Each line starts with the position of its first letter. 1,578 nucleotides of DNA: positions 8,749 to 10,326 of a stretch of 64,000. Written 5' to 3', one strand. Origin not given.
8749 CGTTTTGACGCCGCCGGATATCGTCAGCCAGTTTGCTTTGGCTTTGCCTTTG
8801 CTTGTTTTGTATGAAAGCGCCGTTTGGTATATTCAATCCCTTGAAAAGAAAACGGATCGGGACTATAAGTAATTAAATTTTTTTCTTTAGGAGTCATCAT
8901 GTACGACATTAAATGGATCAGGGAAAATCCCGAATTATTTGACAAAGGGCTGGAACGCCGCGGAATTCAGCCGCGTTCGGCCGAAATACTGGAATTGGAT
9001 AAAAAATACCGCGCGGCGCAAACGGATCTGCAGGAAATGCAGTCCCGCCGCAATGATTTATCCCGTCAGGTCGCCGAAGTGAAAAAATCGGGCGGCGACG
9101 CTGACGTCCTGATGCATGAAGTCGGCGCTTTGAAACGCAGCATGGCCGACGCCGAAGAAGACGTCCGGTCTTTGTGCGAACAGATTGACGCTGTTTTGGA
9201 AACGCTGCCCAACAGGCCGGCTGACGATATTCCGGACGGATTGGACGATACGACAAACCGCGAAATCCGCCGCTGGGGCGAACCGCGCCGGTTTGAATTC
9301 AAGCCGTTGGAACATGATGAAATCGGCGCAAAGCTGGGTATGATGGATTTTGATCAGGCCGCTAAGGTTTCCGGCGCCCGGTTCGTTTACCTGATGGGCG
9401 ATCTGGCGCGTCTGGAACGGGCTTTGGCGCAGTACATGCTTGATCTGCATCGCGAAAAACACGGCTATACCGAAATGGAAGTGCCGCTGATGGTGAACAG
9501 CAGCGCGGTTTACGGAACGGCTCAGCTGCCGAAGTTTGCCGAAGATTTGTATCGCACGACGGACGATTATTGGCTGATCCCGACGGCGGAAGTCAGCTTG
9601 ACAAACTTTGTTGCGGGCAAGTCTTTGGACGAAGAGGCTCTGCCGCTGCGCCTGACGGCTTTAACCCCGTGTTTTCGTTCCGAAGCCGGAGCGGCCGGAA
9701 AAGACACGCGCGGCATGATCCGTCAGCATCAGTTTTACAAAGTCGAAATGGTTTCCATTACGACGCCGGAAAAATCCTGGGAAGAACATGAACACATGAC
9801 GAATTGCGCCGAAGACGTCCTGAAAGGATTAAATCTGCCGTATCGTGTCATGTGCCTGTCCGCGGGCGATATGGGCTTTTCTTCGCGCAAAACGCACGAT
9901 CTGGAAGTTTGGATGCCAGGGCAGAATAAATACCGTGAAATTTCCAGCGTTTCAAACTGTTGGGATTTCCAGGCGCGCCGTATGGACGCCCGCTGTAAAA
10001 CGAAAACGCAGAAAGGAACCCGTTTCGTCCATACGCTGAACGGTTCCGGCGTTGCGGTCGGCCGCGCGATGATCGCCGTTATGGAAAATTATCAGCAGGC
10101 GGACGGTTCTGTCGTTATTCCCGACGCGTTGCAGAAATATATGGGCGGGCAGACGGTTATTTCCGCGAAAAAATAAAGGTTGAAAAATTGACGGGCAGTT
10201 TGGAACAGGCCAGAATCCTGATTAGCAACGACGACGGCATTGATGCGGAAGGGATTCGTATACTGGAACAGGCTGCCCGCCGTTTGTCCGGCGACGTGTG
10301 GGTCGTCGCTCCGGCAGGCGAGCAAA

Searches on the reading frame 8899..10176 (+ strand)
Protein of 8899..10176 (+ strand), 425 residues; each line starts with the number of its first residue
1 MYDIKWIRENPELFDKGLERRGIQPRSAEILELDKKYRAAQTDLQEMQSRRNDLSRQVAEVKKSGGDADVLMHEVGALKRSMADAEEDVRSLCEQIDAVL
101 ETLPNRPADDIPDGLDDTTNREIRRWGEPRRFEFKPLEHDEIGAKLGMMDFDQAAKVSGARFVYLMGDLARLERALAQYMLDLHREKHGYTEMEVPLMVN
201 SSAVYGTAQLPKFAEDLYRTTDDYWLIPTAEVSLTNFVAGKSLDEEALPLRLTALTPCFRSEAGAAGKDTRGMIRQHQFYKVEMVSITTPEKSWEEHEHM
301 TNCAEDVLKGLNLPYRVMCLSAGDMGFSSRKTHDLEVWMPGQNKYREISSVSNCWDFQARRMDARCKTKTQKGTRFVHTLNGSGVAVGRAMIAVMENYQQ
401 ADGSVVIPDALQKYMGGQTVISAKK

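Call 40: find_encoding_contigs(protein=window:8899-10176:+, flank=10000, max_places=1)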
Protein window:8899-10176:+ (425 aa): 23 contigs read that carry it; 1 place shown.
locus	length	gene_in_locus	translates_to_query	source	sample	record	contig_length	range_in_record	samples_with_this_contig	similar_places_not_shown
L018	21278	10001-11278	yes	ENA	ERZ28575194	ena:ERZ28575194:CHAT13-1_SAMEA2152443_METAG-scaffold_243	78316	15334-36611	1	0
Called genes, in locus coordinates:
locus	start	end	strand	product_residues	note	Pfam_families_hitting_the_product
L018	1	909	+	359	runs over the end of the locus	-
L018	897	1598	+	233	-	-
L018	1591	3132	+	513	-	-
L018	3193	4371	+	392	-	PF01966:HD, PF13286:HD_assoc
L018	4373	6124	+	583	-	PF03485:Arg_tRNA_synt_N, PF00133:tRNA-synt_1 (faint), PF00750:tRNA-synt_1d, PF01406:tRNA-synt_1e (faint), PF01921:tRNA-synt_1f (faint), PF09334:tRNA-synt_1g (faint), PF05746:DALR_1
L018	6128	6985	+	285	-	PF05036:SPOR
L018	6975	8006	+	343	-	PF00933:Glyco_hydro_3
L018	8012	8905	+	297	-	PF02163:Peptidase_M50 (weak), PF02416:TatA_B_E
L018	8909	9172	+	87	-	PF02416:TatA_B_E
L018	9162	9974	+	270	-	PF00902:TatC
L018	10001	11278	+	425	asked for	PF02403:Seryl_tRNA_N, PF00587:tRNA-synt_2b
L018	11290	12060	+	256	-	PF01975:SurE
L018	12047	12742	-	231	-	PF25060:ARM_TT21_2nd, PF14559:TPR_19 (weak)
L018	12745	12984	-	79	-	-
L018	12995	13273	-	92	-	-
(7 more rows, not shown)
